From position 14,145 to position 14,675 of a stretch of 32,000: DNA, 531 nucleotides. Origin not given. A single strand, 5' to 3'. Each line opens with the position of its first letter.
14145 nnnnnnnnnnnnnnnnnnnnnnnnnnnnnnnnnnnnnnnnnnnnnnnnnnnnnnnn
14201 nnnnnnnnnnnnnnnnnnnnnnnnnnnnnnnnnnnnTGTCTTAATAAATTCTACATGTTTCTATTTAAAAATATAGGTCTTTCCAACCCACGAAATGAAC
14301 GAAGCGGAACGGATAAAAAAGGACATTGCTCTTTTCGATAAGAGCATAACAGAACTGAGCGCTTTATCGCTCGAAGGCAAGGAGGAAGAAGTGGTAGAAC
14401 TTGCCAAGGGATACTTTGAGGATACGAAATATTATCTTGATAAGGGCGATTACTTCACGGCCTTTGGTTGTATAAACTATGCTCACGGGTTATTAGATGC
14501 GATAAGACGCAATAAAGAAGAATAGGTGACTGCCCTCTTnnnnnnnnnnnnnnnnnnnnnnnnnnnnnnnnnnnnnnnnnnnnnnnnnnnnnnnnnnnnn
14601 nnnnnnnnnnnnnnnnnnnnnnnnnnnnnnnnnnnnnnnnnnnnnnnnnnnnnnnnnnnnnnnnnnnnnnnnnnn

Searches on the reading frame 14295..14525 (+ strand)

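Call 3: search_protein_families(library=ncbifam, proteins=[window:14295-14525:+], max_evalue=1)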
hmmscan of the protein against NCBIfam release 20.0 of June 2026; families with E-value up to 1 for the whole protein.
window:14295-14525:+ (76 aa): 0 families

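Call 4: search_protein_families(library=pfam, proteins=[window:14295-14525:+], max_evalue=1)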
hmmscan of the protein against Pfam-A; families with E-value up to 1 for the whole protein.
window:14295-14525:+ (76 aa): 1 family
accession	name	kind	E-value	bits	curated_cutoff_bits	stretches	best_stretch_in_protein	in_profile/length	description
PF04010.18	DUF357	-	3.8e-19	68.9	29.4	1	12-72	4-69/73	Protein of unknown function (DUF357)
